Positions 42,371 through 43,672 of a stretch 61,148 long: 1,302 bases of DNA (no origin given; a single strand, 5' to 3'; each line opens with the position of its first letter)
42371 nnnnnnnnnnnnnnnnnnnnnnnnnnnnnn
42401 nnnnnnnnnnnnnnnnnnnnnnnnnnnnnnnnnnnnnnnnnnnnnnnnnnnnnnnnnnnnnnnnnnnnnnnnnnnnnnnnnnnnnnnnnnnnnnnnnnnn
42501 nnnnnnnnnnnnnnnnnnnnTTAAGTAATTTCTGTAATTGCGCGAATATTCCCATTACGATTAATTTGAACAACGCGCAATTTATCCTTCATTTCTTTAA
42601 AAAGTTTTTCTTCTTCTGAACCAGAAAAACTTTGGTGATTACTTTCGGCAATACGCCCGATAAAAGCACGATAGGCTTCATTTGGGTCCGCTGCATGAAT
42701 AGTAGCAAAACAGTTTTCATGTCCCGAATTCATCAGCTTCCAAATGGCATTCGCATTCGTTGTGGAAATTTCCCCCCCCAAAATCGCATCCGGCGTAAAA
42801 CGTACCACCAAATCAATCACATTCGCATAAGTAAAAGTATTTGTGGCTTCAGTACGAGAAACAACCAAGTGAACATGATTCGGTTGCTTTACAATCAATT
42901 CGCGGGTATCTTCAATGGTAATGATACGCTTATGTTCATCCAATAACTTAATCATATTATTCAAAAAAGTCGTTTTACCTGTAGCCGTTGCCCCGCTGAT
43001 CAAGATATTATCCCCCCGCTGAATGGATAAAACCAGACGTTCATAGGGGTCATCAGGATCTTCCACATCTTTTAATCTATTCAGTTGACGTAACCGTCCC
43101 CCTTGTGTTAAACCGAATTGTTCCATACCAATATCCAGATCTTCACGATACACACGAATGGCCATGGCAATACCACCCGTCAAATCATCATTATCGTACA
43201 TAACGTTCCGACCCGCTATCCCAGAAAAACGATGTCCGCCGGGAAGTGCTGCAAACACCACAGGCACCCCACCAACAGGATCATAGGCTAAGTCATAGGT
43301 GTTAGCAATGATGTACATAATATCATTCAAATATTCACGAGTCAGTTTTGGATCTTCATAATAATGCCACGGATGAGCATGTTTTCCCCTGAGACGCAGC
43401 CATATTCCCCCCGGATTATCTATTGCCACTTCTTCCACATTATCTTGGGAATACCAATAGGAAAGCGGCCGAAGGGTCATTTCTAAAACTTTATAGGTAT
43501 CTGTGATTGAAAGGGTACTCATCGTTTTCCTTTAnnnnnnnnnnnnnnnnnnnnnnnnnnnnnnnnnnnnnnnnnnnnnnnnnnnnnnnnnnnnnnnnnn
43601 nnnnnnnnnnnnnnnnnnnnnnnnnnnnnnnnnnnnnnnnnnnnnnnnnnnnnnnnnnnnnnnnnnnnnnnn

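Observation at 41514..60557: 19-kb single-strand operon: partial rvh-like T4SS with many non-canonical additions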

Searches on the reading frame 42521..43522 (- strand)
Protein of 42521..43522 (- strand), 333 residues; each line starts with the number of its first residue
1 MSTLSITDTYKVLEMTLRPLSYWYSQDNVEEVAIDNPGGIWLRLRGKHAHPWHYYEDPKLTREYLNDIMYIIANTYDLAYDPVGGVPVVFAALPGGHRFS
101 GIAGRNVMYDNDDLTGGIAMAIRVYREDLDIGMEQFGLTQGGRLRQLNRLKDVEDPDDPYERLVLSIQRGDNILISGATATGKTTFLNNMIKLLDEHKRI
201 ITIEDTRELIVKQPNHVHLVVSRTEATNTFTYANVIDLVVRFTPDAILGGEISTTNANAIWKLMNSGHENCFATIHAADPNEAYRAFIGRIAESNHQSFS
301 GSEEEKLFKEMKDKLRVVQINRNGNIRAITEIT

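Call 4: search_protein_families(library=pfam, proteins=[window:42521-43522:-], max_evalue=0.01)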
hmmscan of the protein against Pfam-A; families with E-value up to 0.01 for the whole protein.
window:42521-43522:- (333 aa): 9 families
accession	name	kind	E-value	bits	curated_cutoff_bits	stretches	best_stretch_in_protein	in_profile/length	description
PF00437.27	T2SSE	-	7.5e-22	77.9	24.9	1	168-283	140-251/370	Type II/IV secretion system protein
PF00270.35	DEAD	-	0.00079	19.6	26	1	165-220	9-68/167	DEAD/DEAH box helicase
PF01580.24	FtsK_SpoIIIE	-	0.001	19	24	1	167-191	35-60/221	FtsK/SpoIIIE family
PF13555.12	AAA_29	-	0.002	18.3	27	1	165-198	17-50/61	P-loop containing region of AAA domain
PF12775.13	AAA_7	-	0.0027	17.7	25.8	0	165-200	28-63/181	P-loop containing dynein motor region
PF13173.12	AAA_14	-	0.0031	18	27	0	172-215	4-49/129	AAA domain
PF00005.33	ABC_tran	-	0.0033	18.5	25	1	162-223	3-67/137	ABC transporter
PF06745.19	ATPase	-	0.0033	17.3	26.6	1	167-234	16-87/231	KaiC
PF04851.21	ResIII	-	0.0091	16.4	22.5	0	167-225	19-81/164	Type III restriction enzyme, res subunit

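Call 9: search_protein_families(library=ncbifam, proteins=[window:42521-43522:-], max_evalue=0.01)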
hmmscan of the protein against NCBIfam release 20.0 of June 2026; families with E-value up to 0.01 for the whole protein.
window:42521-43522:- (333 aa): 25 families
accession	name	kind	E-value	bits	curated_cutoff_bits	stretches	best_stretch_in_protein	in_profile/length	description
TIGR02788.1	VirB11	equivalog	8.9e-44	149.7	249.95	1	23-332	1-306/308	P-type DNA transfer ATPase VirB11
NF010475.0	PRK13900.1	equivalog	2.1e-31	109.2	389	1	7-284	2-276/333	type IV secretion system ATPase VirB11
NF010425.0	PRK13851.1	equivalog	3.3e-27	95.3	461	2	171-295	163-288/344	type IV secretion system protein VirB11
TIGR02782.1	TrbB_P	equivalog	1.7e-23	83.4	304.55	1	163-332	129-290/303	P-type conjugative transfer ATPase TrbB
TIGR03819.1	heli_sec_ATPase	hypoth_equivalog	2.3e-21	76.4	373.15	1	167-282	175-292/340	TadA family conjugal transfer-associated ATPase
NF058587.1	archaellum_moto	equivalog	6.7e-19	68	550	1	163-281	268-387/527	archaellum flagellar ATPase motor FlaI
NF010469.0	PRK13894.1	subfamily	4.7e-17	62.3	508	1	162-332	141-304/320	conjugal transfer ATPase TrbB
NF010407.0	PRK13833.1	subfamily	2.2e-15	56.9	499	1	167-332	141-297/323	conjugal transfer protein TrbB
NF041000.1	ATPase_ComGA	equivalog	1e-13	50.9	300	1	172-284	130-239/267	competence type IV pilus ATPase ComGA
TIGR01420.1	pilT_fam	subfamily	2.6e-13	49.9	319.1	1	172-296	124-248/343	PilT/PilU family type 4a pilus ATPase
NF053672.1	bindosome_BasE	exception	1.3e-10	40.7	1000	1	175-279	275-380/512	bindosome assembly system ATPase subunit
TIGR02525.1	plasmid_TraJ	equivalog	2.1e-08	33.5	368.3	1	174-289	153-271/372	plasmid transfer ATPase TraJ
TIGR02533.1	type_II_gspE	equivalog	4.1e-07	29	630.25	1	167-282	239-351/486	type II secretion system ATPase GspE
NF053534.1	T4PilAsmATPsTfpB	equivalog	1.5e-06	26.9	850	1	171-280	337-442/584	type IV pilus assembly ATPase TfpB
TIGR02538.1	type_IV_pilB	equivalog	2.2e-06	26.6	675.65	1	173-282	319-424/564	type IV-A pilus assembly ATPase PilB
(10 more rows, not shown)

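Call 12: find_encoding_contigs(protein=window:42521-43522:-, flank=10000, max_places=6)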
Protein window:42521-43522:- (333 aa): 5 contigs read that carry it; 2 places shown.
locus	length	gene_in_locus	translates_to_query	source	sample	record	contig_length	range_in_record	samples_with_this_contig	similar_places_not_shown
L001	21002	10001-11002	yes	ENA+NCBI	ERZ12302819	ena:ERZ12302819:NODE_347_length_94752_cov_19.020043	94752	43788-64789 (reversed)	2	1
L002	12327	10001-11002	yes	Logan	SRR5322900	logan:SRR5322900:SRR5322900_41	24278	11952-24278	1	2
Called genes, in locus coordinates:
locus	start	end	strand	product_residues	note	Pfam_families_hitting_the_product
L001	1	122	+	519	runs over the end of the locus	-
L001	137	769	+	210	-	-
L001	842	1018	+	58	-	-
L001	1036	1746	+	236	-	PF04335:VirB8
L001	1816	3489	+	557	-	PF03524:CagX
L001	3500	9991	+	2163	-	PF21785:Bflower_2 (faint), PF21784:Bflower (faint), PF03743:TrbI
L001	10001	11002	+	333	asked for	PF00437:T2SSE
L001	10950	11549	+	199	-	PF00692:dUTPase (weak)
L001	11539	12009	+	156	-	PF06347:SH3_4, PF08239:SH3_3 (weak)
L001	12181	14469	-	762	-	PF01136:Peptidase_U32, PF12392:DUF3656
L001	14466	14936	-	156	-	PF06908:YpsA (weak)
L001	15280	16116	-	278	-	PF06888:Put_Phosphatase, PF12710:HAD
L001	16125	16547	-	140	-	PF00293:NUDIX, PF14815:NUDIX_4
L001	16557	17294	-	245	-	PF04231:Endonuclease_1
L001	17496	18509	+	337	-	PF03906:Phage_T7_tail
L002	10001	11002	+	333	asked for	PF00437:T2SSE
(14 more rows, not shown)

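Call 25: find_homologous_proteins(query=window:42521-43522:-, max_evalue=1e-20)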
Query window:42521-43522:- (333 aa): 1065 proteins with E <= 1e-20 among 6274 candidates; the best 120 are listed.
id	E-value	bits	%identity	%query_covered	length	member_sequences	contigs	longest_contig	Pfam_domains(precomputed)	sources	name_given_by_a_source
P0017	1.2e-217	739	97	100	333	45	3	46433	PF00437.27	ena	-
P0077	7.2e-205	697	90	100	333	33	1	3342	PF00437.27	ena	-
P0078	9.0e-190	648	84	100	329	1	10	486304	PF00437.27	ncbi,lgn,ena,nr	ncbi:MAG: Flp pilus assembly complex ATPase component TadA [Alphaproteobacteria bacterium]|nr:Flp pi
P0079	5.2e-187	639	83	100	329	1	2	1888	PF00437.27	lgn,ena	-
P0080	2.1e-186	637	84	100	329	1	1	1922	PF00437.27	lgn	-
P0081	5.5e-186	635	83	100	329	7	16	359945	PF00437.27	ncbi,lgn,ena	-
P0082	1.5e-172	591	77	100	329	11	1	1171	PF00437.27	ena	-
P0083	8.6e-170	582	75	100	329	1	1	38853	PF00437.27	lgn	-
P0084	1.1e-169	582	75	100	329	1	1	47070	PF00437.27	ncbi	-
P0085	1.7e-169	581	75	100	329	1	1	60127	PF00437.27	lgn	-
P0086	1.8e-169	581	75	100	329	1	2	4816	PF00437.27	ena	-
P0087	2.8e-169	581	74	100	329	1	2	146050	PF00437.27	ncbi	-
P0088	4.5e-169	580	74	100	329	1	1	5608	PF00437.27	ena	-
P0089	6.1e-169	579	75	100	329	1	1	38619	PF00437.27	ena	-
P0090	6.1e-169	579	74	100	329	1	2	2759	PF00437.27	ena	-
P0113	6.3e-167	573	74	100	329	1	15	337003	PF00437.27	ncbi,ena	-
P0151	4.9e-157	540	70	100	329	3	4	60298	PF00437.27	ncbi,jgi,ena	jgi:type IV secretion system protein VirB11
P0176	2.3e-151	522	68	100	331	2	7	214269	PF00437.27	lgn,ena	-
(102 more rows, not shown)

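Call 26: find_encoding_contigs(protein=P0151, flank=10000, max_places=3)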
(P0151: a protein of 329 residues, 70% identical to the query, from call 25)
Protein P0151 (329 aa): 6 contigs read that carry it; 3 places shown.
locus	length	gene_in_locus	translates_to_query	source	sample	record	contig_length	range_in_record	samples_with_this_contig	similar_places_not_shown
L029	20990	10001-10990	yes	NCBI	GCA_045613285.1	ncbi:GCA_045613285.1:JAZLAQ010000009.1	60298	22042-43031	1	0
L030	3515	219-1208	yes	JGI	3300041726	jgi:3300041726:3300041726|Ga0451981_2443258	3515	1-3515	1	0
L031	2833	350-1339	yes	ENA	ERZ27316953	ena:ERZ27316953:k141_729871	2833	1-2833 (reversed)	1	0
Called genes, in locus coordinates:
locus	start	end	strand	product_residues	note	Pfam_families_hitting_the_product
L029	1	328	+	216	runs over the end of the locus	PF04335:VirB8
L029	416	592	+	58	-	-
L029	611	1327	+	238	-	PF04335:VirB8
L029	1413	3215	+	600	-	PF03524:CagX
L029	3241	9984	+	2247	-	-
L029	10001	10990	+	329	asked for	PF00437:T2SSE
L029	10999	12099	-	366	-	PF03739:LptF_LptG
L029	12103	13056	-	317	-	PF03255:ACCA, PF01039:Carboxyl_trans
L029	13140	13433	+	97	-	-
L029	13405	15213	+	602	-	PF00496:SBP_bac_5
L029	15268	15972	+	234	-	-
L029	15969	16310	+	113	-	-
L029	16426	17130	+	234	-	-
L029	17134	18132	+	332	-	PF14057:GGGtGRT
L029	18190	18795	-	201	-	PF00239:Resolvase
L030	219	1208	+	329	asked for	PF00437:T2SSE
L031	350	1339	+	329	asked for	PF00437:T2SSE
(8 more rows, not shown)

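Call 27: find_encoding_contigs(protein=P0078, flank=10000, max_places=2)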
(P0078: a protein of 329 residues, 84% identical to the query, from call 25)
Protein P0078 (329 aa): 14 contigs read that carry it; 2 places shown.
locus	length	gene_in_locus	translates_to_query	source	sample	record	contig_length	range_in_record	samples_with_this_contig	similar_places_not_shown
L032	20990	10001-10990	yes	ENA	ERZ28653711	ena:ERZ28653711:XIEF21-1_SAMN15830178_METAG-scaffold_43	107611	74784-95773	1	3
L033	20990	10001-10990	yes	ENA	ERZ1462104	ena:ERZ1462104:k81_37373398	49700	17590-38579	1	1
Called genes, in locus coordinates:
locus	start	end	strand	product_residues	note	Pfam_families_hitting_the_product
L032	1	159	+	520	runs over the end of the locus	-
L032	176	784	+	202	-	PF04335:VirB8 (weak)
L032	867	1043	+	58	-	-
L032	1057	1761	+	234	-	PF04335:VirB8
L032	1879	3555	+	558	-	PF03524:CagX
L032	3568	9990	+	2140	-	PF21784:Bflower (faint), PF21785:Bflower_2 (faint), PF03743:TrbI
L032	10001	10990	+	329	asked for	PF00437:T2SSE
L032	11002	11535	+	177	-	-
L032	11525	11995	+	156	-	PF06347:SH3_4, PF08239:SH3_3 (weak)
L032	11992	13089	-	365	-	PF00226:DnaJ, PF01556:DnaJ_C, PF00684:DnaJ_CXXCXGXG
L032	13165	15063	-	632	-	PF00012:HSP70, PF06723:MreB_Mbl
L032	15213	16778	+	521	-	PF00990:GGDEF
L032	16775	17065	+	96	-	PF04977:DivIC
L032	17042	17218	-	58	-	-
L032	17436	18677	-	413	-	PF07690:MFS_1, PF13000:Acatn (weak), PF07690:MFS_1 (weak)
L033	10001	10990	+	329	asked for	PF00437:T2SSE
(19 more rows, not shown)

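Call 88: search_dna_similar(query=window:42521-43522:-, collection=plasmids, mode=protein, max_rows=12)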
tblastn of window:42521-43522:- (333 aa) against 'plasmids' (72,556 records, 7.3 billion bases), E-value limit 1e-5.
The search stops at 5000 records and this limit was reached: more records match than are counted here, and every count below describes the 5000 best-scoring records only.
Records with a match: at least 5000; places in all: 5517; records where one place covers at least 80% of the query: 4073.
Best place of each record, by identity: <60% 5000.
By first word of the organism name: Escherichia 1497; Klebsiella 545; Salmonella 351; Rhizobium 329; Agrobacterium 233; Enterobacter 160; Ralstonia 149; Sinorhizobium 128; Xanthomonas 107; Citrobacter 103; and 187 more.
By predicted mobility (MOB-suite, as given by PLSDB): conjugative 3769; non-mobilizable 764; mobilizable 467.
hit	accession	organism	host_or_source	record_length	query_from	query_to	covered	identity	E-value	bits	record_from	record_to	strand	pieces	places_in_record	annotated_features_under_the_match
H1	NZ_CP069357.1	Microvirga sp. VF16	Vachellia farnesiana,Cell culture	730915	4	323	96%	41.4%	6e-76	260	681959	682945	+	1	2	ATPase, T2SS/T4P/T4SS family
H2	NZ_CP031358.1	Erythrobacter aureus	marine sediment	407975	4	332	99%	38.3%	4e-58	209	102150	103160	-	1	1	ATPase, T2SS/T4P/T4SS family | TrbI/VirB10 family protein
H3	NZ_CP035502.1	Sphingosinicella sp. BN140058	Cell culture,soil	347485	12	332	96%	37.2%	2e-57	207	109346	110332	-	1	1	ATPase, T2SS/T4P/T4SS family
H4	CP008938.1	Candidatus Paracaedimonas acanthamoebae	Acanthamoeba polyphaga HN-3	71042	17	323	92%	33.7%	8e-40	156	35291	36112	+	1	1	hypothetical protein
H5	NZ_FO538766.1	Magnetospira sp. QH-2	-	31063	6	325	96%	32.1%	1e-32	135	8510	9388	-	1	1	ATPase, T2SS/T4P/T4SS family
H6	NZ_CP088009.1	Rhizobium sp. T136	Melilotus albus,Cell culture,root nodule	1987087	8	332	98%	30.8%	2e-32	135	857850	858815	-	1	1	none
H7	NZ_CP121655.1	Rhizobium sp. CB3171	Calliandra calothyrsus,cell culture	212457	13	332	96%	30.8%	3e-27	119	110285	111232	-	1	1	virB11: P-type DNA transfer ATPase VirB11 | virB10: type IV secretion system protein VirB10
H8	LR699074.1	Beijerinckiaceae bacterium RH AL1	forest soil, soft coal slag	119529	13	332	96%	30.8%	8e-27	118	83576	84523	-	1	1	Type II secretion system protein E | Conjugal transfer protein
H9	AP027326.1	Sphingobium sp. TomTYG46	-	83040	1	332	100%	29.7%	6e-20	98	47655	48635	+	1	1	virB11: P-type DNA transfer ATPase VirB11 | hypothetical protein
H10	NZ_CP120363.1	Chelativorans sp. AA-79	single cell,petroleum contaminated soil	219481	2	332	99%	29.7%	8e-30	127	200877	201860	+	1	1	virB11: P-type DNA transfer ATPase VirB11 | virB10: type IV secretion system protein VirB10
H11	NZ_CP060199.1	Aminobacter sp. MDW-2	cell culture,soil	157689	2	332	99%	29.7%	5e-29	124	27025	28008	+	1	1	virB11: P-type DNA transfer ATPase VirB11 | virB10: type IV secretion system protein VirB10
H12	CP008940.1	Candidatus Paracaedimonas acanthamoebae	Acanthamoeba polyphaga HN-3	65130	17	297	84%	35.0%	9e-40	156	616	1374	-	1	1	hypothetical protein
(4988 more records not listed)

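Call 89: get_annotated_region(hit=H1, flank=20000)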
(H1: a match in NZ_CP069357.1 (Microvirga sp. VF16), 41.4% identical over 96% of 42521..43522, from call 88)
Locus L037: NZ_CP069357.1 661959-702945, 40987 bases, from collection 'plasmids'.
description: Microvirga sp. VF16 plasmid pMVF16-3, complete sequence
organism: Microvirga sp. VF16 (NCBI taxid 2807101)
taxonomy: Bacteria; Pseudomonadota; Alphaproteobacteria; Hyphomicrobiales; Methylobacteriaceae; Microvirga; Microvirga sp. VF16
host: -; source: Vachellia farnesiana,Cell culture; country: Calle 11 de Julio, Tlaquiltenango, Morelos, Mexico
typing (MOB-suite, as given by PLSDB): non-mobilizable
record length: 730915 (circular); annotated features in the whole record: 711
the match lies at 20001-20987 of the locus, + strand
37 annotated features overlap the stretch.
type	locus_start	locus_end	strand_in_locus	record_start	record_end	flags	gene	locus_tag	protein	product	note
CDS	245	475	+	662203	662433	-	-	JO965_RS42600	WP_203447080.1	hypothetical protein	-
CDS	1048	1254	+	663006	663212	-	-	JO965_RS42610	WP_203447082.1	hypothetical protein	-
CDS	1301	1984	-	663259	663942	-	-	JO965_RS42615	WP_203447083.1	GntR family transcriptional regulator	-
CDS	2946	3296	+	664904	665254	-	-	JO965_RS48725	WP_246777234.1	cell wall hydrolase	-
CDS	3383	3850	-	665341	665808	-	-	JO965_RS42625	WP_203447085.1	hypothetical protein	-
CDS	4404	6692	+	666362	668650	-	-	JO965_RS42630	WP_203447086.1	MobA/MobL family protein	-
CDS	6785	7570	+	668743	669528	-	-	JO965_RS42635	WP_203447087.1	hypothetical protein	-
CDS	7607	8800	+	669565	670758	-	-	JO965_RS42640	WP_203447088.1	DnaB-like helicase C-terminal domain-containing protein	GO:0006260 - DNA replication [Evidence IEA]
CDS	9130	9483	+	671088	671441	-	-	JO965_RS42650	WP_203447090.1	TrbC/VirB2 family protein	-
CDS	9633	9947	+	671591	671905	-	-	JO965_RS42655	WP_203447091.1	VirB3 family type IV secretion system protein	-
CDS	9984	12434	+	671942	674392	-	-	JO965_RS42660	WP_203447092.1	hypothetical protein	-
CDS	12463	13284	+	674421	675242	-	-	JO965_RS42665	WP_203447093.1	hypothetical protein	-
CDS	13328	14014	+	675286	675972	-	-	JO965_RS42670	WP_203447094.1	hypothetical protein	-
CDS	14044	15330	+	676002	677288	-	-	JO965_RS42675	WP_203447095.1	hypothetical protein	-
CDS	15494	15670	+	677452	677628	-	-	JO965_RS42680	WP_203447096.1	hypothetical protein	-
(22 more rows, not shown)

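Call 92: get_annotated_region(hit=H2, flank=16000)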
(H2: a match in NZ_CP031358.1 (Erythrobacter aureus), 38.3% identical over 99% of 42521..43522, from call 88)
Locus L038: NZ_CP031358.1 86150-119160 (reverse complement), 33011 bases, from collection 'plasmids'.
description: Erythrobacter aureus strain YH-07 plasmid unnamed, complete sequence
organism: Erythrobacter aureus (NCBI taxid 2182384)
taxonomy: Bacteria; Pseudomonadota; Alphaproteobacteria; Sphingomonadales; Erythrobacteraceae; Erythrobacter; Erythrobacter aureus
host: -; source: marine sediment; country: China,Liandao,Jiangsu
typing (MOB-suite, as given by PLSDB): non-mobilizable
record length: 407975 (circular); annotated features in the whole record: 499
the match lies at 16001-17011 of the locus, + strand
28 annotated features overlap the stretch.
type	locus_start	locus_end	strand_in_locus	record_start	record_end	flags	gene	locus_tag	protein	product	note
CDS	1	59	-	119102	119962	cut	-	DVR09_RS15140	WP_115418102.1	hypothetical protein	-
CDS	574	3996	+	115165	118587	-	-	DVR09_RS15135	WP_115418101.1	MobA/MobL family protein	-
CDS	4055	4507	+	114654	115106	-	-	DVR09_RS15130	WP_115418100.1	hypothetical protein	-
CDS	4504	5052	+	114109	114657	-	-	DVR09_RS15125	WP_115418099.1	hypothetical protein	-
CDS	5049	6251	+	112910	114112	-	-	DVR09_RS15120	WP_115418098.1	DnaB-like helicase C-terminal domain-containing protein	GO:0006260 - DNA replication [Evidence IEA]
CDS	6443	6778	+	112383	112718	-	-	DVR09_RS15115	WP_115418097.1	TrbC/VirB2 family protein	-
CDS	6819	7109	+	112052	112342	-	-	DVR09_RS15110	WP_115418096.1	hypothetical protein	-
CDS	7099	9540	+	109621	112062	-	-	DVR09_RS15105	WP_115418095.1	VirB4 family type IV secretion system protein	-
CDS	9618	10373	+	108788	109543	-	-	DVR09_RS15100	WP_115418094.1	type IV secretion system protein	-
CDS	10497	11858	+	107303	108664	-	-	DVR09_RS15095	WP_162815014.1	hypothetical protein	-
CDS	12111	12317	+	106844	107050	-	-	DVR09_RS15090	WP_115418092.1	hypothetical protein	-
CDS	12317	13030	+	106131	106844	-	-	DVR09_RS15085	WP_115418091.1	VirB8/TrbF family protein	-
CDS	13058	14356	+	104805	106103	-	-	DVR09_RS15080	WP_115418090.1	TrbG/VirB9 family P-type conjugative transfer protein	-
CDS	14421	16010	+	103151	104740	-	-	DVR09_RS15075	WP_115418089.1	TrbI/VirB10 family protein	-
CDS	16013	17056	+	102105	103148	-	-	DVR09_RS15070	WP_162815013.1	ATPase, T2SS/T4P/T4SS family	-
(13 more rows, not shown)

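Call 93: get_annotated_region(hit=H4, flank=16000)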
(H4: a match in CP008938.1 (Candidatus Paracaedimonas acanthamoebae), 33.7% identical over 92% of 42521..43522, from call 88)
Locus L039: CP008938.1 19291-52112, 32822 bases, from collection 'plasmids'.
description: Candidatus Caedibacter acanthamoebae plasmid Plasmid_00002, complete sequence
organism: Candidatus Paracaedimonas acanthamoebae (NCBI taxid 244581)
taxonomy: Bacteria; Pseudomonadota; Alphaproteobacteria; Holosporales; Caedimonadaceae; Candidatus Paracaedimonas; Candidatus Paracaedimonas acanthamoebae
host: -; source: Acanthamoeba polyphaga HN-3; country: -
typing (MOB-suite, as given by PLSDB): mobilizable; replicon rep_cluster_1687; relaxase MOBQ
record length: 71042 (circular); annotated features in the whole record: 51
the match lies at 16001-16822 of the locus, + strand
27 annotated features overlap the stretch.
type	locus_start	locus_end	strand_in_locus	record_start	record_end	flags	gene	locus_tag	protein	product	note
CDS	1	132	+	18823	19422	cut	-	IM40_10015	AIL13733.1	hypothetical protein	-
CDS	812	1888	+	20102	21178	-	-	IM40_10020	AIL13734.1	hypothetical protein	-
CDS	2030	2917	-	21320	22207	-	-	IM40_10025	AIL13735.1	hypothetical protein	-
CDS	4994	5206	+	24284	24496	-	-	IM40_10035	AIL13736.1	hypothetical protein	-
CDS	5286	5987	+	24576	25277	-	-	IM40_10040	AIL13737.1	hypothetical protein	-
CDS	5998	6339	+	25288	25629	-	-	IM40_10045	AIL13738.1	hypothetical protein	-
CDS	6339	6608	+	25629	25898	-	-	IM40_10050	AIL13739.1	hypothetical protein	-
CDS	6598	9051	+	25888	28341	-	-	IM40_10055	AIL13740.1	hypothetical protein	-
CDS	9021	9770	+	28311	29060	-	-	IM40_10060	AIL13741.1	hypothetical protein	-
CDS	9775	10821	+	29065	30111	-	-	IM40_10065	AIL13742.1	hypothetical protein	-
CDS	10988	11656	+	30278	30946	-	-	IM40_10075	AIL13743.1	hypothetical protein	-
CDS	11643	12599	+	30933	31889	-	-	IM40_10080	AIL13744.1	hypothetical protein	-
CDS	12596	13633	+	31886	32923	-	-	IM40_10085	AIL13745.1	hypothetical protein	-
CDS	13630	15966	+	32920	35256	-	-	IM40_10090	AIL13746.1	hypothetical protein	-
CDS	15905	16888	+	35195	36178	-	-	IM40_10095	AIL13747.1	hypothetical protein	-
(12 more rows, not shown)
